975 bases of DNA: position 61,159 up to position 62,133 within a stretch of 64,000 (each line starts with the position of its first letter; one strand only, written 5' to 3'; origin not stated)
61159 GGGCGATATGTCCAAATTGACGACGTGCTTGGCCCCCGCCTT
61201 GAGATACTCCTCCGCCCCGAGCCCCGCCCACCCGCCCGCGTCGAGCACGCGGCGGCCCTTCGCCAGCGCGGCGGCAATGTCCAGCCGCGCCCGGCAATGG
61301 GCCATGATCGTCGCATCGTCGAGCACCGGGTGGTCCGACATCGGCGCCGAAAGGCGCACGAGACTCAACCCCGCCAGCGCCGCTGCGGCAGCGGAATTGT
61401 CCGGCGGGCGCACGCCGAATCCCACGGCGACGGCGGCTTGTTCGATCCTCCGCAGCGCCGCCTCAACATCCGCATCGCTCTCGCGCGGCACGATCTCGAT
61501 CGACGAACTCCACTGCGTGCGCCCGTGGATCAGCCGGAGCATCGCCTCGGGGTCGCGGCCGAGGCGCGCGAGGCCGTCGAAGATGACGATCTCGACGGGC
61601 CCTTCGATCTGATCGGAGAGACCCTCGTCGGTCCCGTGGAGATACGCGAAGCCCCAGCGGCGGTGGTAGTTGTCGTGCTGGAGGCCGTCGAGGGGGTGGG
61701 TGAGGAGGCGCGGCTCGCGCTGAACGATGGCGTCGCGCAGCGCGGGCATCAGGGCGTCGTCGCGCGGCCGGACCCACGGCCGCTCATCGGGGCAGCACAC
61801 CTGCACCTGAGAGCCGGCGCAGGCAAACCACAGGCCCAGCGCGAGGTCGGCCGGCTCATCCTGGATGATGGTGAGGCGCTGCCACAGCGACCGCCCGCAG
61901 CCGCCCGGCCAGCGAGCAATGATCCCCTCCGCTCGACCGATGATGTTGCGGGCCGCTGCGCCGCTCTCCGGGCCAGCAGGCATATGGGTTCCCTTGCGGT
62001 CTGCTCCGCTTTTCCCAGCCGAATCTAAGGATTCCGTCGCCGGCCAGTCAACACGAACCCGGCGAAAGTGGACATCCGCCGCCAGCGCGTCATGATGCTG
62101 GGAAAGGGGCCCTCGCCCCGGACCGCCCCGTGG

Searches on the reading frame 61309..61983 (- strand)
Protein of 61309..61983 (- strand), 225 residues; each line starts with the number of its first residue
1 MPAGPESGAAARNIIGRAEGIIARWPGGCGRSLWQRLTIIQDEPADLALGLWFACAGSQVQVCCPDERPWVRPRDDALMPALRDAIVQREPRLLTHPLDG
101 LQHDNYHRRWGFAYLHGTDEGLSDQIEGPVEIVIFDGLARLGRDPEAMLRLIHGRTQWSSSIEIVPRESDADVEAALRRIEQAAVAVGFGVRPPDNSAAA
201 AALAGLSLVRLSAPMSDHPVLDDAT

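Call 81: predict_structure(alignment_id=A4)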
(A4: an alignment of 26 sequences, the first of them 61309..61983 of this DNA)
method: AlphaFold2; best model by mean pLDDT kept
length: 225 residues; sequences in the alignment: 26
mean_pLDDT: 88.3   pTM: 0.86
mean pLDDT of the five models: 88.3, 88.1, 87.0, 86.2, 84.9
residues with pLDDT >= 90: 162; 70-90: 38; 50-70: 21; < 50: 4
segments of 3 or more residues with pLDDT < 50: 223-225
pLDDT, mean of each block of 10 residues (from residue 1): 76 93 83 90 94 96 95 93 94 93 94 92 88 95 95 92 94 94 94 71 84 62 47
secondary structure, 60 per line:
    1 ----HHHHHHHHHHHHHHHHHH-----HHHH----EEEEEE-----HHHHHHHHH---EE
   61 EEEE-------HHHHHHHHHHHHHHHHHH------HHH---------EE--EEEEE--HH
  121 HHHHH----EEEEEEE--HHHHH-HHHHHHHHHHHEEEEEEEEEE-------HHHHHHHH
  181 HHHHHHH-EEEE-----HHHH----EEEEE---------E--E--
elements in order: H5-22 H28-31 E36-41 H47-55 E59-64 H72-89 E112-116 H119-125 E130-136 H139-143 H145-155 E156-165 H173-187 E189-192 H198-201 E206-210

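Call 83: fold_search(model_id=the predicted structure, library=pdb)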
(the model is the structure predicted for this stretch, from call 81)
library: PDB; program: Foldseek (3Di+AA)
matches with E <= 10: 1782; with E <= 0.001: 415
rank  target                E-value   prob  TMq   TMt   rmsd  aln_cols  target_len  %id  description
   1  8vyd_A                1.5e-06  1.00  0.49  0.42   6.1       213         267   12  A novel synthase generates m4(2)C to stabilize the archaeal ribosome (released 2024-11-06)
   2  8har_A                3.6e-06  1.00  0.48  0.32   6.9       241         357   12  SAH-bound C-Methyltransferase Fur6 from Streptomyces sp. KO-3988 (released 2023-11-01)
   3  4qtt_B                4.1e-06  1.00  0.42  0.51   7.2       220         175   12  Structure of S. cerevisiae Bud23-Trm112 complex involved in formation of m7G1575 on 18S rRNA (apo-form) (released 2014-12-24)
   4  4qdj                  4.3e-06  1.00  0.47  0.50   6.5       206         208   13  Crystal structure of magnesium protoporphyrin IX methyltransferase (ChlM) from Synechocystis PCC 6803 with bound SAM (released 2014-08-06)
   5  7ehz_A                4.9e-06  1.00  0.57  0.55   5.3       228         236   13  Structure of human NNMT in complex with macrocyclic peptide 2 (released 2021-12-15)
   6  7fbo_A                6.5e-06  1.00  0.38  0.32   7.2       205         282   15  geranyl pyrophosphate C6-methyltransferase BezA binding with S-adenosylhomocysteine (released 2021-12-01)
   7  3c0k_A                6.9e-06  1.00  0.44  0.28   6.7       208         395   12  Crystal Structure of a ribosomal RNA methyltranferase (released 2008-11-04)
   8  5dpm                  6.9e-06  1.00  0.47  0.51   8.9       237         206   11  Crystal structure of UbiG mutant in complex with SAH (released 2016-09-21)
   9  4kdc                  6.9e-06  1.00  0.47  0.49   7.6       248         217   11  Crystal Structure of UBIG (released 2014-04-30)
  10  7fbh_A                1.2e-05  1.00  0.37  0.32   6.3       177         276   16  geranyl pyrophosphate C6-methyltransferase BezA (released 2021-12-01)
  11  1fbn                  1.3e-05  1.00  0.42  0.41   6.0       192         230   11  CRYSTAL STRUCTURE OF A FIBRILLARIN HOMOLOGUE FROM METHANOCOCCUS JANNASCHII, A HYPERTHERMOPHILE, AT 1.6 A (released 2000-04-26)
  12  8hl6                  1.3e-05  1.00  0.47  0.49   6.5       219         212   12  Crystal structure of human valosin-containing protein methyltransferase (released 2023-07-12)
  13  4qtu_D                1.3e-05  1.00  0.44  0.53   6.7       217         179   13  Structure of S. cerevisiae Bud23-Trm112 complex involved in formation of m7G1575 on 18S rRNA (SAM bound form) (released 2014-12-24)
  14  8h27_D                1.5e-05  1.00  0.40  0.49   6.6       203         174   11  Crystal structure of MnmM from S. aureus complexed with SAM (2.04 A) (released 2023-01-25)
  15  4pwy                  1.6e-05  1.00  0.50  0.45   6.2       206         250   12  Crystal structure of a Calmodulin-lysine N-methyltransferase fragment (released 2014-04-16)
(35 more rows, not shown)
